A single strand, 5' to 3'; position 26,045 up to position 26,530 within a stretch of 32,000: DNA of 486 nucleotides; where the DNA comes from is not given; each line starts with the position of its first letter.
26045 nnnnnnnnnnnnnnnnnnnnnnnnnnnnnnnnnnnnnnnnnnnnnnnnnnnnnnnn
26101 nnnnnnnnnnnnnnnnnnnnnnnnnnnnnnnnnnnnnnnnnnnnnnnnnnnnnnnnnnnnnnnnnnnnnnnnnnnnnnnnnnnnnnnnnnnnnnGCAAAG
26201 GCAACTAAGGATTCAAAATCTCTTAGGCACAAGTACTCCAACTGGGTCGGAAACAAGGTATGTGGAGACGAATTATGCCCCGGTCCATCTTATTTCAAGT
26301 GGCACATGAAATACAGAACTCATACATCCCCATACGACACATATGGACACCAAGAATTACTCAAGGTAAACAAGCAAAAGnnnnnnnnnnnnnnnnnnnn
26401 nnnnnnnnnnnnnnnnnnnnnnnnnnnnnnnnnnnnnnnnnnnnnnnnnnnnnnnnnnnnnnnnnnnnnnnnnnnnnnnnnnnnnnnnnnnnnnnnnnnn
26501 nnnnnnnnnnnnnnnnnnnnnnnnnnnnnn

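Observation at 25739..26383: Tandem paralogous genes for small secreted, cationic, His/aromatic-rich peptides with a conserved C-G-D-x-L-C loop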

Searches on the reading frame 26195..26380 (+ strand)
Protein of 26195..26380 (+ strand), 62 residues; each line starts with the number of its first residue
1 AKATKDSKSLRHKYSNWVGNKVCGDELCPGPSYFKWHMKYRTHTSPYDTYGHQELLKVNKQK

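Call 30: predict_structure(alignment_id=A3)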
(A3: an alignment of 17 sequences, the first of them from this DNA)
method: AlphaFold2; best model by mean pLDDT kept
length: 62 residues; sequences in the alignment: 17
mean_pLDDT: 60.7   pTM: 0.27
mean pLDDT of the five models: 60.7, 59.2, 59.0, 55.7, 55.2
residues with pLDDT >= 90: 0; 70-90: 16; 50-70: 37; < 50: 9
segments of 3 or more residues with pLDDT < 50: 1-7
pLDDT, mean of each block of 10 residues (from residue 1): 47 64 75 70 59 53 46
secondary structure, 60 per line:
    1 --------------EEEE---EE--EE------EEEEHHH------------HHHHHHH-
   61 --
elements in order: E15-18 E34-37 H53-59

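Call 31: search_protein_representatives(alignment_id=A3)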
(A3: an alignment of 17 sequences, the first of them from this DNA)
Query: 17 sequences, 63 profile positions. Proteins with E-value up to 0.001 (for the whole library): 14; up to 1e-10: 4; up to 1e-30: 1. The best 14 are listed.
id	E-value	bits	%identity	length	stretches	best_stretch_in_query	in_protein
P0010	4.6e-32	125.7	-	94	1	2-63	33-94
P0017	1.5e-25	104.8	-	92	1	6-61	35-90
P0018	1.2e-15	73.1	-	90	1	6-61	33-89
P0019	9.0e-12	60.7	-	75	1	4-49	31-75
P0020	5.7e-09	51.7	-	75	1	2-46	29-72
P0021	8.2e-09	51.2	-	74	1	4-40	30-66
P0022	8.6e-08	48.0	-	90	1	4-41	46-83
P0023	9.2e-07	44.7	-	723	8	26-45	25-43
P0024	5.9e-06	42.1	-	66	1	4-36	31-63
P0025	1.7e-05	40.6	-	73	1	4-38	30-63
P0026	2.2e-05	40.3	-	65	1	3-34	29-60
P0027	7.0e-05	38.6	-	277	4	13-33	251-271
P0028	1.4e-04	37.7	-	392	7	8-29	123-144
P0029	3.6e-04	36.4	-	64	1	6-36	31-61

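Call 34: find_encoding_contigs(protein=P0026, flank=4000, max_places=2)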
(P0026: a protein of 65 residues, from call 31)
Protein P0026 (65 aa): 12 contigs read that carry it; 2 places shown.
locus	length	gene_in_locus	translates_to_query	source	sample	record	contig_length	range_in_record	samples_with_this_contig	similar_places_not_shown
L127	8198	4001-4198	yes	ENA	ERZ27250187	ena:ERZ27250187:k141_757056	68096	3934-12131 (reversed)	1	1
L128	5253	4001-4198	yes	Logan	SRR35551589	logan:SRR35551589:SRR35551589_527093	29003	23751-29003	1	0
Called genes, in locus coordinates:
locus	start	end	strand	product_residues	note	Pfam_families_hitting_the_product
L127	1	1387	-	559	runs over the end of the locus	PF00920:ILVD_EDD_N, PF24877:ILV_EDD_C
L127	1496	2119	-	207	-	-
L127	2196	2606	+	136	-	PF11969:DcpS_C, PF01230:HIT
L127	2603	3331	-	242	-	-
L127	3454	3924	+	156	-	PF00072:Response_reg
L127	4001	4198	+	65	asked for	-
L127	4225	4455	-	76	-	-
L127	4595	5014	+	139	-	-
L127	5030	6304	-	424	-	PF03463:eRF1_1, PF03464:eRF1_2, PF18859:acVLRF1 (weak), PF03465:eRF1_3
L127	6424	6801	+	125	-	-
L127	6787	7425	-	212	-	PF13462:Thioredoxin_4, PF13098:Thioredoxin_2 (weak), PF01323:DSBA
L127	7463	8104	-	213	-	PF21715:CggR_N, PF22167:PH0730-like_N (weak), PF14544:DUF4443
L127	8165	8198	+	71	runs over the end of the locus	PF09489:CbtB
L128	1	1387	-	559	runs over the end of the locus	PF00920:ILVD_EDD_N, PF24877:ILV_EDD_C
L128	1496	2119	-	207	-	-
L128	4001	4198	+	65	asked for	-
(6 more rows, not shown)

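Call 36: search_protein_families(library=pfam, proteins=[L127:4595-5014:+, L127:4225-4455:-, L127:2603-3331:-], max_evalue=0.1)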
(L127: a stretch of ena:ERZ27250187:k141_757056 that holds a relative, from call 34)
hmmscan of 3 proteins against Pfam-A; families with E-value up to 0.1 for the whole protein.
L127:4595-5014:+ (139 aa): 3 families
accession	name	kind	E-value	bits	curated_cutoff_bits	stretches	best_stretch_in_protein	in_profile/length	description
PF07464.16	ApoLp-III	-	0.0085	16.7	36.3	1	44-128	38-124/146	Apolipophorin-III precursor (apoLp-III)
PF17107.11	SesA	-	0.029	15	26.3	1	61-134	10-82/122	N-terminal domain on NACHT_NTPase and P-loop NTPases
PF05010.19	TACC_C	-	0.035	14.3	29.9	1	77-136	36-95/201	Transforming acidic coiled-coil-containing protein (TACC), C-terminal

L127:4225-4455:- (76 aa): 1 family
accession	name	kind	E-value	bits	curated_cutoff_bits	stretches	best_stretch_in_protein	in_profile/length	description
PF04740.18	LXG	-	0.034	14.5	26.5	1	24-67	132-174/202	LXG domain of WXG superfamily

L127:2603-3331:- (242 aa): 2 families
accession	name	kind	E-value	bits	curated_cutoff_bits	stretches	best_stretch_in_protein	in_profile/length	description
PF12018.13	FAP206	-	0.042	13.6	33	1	49-127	27-105/272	Domain of unknown function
PF23200.1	DUF7061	-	0.061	13.5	27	1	102-164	155-215/232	Domain of unknown function (DUF7061)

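Call 47: search_solved_structures(query=A5, max_evalue=10, show_alignments=3)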
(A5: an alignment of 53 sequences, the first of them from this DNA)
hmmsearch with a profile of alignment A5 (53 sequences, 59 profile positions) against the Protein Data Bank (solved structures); distinct sequences matched with E-value up to 10: 2.
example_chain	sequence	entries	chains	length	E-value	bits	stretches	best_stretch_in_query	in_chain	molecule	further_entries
6qbk_A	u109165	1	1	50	0.16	15.2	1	9-24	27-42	Big defensin 1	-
6qbl_A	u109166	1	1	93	0.86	12.9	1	9-24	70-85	Big defensin 1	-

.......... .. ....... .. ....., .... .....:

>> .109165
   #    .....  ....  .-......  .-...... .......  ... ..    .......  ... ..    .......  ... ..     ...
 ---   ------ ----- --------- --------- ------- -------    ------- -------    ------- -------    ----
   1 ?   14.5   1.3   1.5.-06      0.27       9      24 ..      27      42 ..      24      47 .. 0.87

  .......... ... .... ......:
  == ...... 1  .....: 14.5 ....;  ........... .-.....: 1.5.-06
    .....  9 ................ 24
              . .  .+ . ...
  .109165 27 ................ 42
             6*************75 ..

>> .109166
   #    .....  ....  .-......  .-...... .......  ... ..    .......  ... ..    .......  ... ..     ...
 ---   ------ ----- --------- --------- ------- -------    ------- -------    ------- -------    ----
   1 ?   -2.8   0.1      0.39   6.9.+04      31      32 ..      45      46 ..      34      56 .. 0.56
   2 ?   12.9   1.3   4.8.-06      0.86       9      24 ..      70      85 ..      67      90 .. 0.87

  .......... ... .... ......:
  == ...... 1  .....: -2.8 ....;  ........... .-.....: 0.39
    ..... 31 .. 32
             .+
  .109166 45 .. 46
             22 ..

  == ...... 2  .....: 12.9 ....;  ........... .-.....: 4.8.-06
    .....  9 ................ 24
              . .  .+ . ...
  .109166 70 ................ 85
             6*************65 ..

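Call 50: predict_structure(alignment_id=A5)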
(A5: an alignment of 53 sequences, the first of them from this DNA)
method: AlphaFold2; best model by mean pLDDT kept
length: 62 residues; sequences in the alignment: 53
mean_pLDDT: 70.5   pTM: 0.36
mean pLDDT of the five models: 70.5, 65.5, 64.8, 63.2, 61.7
residues with pLDDT >= 90: 0; 70-90: 39; 50-70: 21; < 50: 2
segments of 3 or more residues with pLDDT < 50: none
pLDDT, mean of each block of 10 residues (from residue 1): 55 81 82 66 70 70 58
secondary structure, 60 per line:
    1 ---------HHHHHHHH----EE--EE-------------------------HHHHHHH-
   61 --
elements in order: H10-17 H53-59

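Call 52: fold_search(model_id=the predicted structure, library=pdb)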
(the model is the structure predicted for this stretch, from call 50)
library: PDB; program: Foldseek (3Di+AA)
matches with E <= 10: 0; with E <= 0.001: 0
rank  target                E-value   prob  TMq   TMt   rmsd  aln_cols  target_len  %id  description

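Call 63: find_encoding_contigs(protein=P0024, flank=4000, max_places=1)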
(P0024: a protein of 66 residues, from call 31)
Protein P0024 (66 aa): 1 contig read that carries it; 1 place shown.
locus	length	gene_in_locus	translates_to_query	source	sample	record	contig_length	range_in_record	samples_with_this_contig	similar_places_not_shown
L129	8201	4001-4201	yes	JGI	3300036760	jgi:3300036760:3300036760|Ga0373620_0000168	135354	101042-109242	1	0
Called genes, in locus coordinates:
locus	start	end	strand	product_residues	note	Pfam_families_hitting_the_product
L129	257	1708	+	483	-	PF00881:Nitroreductase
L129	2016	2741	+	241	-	-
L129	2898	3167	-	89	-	-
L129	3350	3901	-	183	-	PF03729:DUF308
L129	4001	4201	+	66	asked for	-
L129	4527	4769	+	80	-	-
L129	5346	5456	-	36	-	-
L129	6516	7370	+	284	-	-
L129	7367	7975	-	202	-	-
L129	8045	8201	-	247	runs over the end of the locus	-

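Call 70: search_protein_families(library=pfam, alignment_id=A5, max_evalue=1)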
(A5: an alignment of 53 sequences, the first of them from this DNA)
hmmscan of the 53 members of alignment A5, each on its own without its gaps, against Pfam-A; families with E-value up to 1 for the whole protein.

A. member 1, seq(62 aa): 0 families

B. families by the number of members that match (of 53 scanned): 8 families
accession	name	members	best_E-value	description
PF18417.6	LodA_C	4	0.039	L-lysine epsilon oxidase C-terminal domain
PF01759.27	NTR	1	0.013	UNC-6/NTR/C345C module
PF22909.1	Caulimovir_coat_dom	1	0.071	Caulimovirus coat protein, conserved domain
PF01537.23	Herpes_glycop_D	1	0.13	Herpesvirus glycoprotein D/GG/GX domain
PF08882.16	Acetone_carb_G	1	0.14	Acetone carboxylase gamma subunit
PF00360.26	PHY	1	0.16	Phytochrome region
PF09943.14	DUF2175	1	0.17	Uncharacterized protein conserved in archaea (DUF2175)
PF25150.1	TPR_Trm732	1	0.22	Trm732, TPR repeats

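Call 83: list_cluster_members(proteins=[P0024, P0026, P0029, P0020, P0018, P0025, P0017])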
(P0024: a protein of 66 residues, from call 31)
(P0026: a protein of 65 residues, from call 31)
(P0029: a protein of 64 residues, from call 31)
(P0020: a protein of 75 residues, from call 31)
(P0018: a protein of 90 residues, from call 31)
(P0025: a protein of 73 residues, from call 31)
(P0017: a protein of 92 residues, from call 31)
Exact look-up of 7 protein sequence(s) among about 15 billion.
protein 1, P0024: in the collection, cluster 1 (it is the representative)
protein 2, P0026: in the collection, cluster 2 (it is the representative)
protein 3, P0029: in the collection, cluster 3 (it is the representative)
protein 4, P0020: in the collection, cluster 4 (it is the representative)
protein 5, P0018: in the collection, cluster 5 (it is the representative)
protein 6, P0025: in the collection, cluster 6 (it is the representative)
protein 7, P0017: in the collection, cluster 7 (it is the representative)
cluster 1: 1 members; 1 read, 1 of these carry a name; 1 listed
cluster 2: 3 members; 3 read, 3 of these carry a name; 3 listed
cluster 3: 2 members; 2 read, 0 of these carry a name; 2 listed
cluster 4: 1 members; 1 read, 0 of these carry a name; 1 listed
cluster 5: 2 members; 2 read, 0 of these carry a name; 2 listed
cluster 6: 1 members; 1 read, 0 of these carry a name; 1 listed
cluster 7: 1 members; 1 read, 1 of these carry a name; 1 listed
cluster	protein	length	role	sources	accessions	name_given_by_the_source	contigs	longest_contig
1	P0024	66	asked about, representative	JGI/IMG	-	hypothetical protein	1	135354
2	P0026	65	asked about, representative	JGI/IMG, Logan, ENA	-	hypothetical protein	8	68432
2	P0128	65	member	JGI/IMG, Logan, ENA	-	uncharacterized low-complexity protein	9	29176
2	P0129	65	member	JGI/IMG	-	type IV secretory pathway VirB3-like protein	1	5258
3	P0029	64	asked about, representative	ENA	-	-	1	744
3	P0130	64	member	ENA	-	-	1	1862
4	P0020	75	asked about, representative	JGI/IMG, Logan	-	-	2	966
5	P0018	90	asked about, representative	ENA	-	-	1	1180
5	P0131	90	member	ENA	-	-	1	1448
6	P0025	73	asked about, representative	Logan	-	-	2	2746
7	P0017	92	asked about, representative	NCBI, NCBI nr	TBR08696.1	MAG: hypothetical protein EPO62_06355 [Candidatus Nitrosotenuis sp.]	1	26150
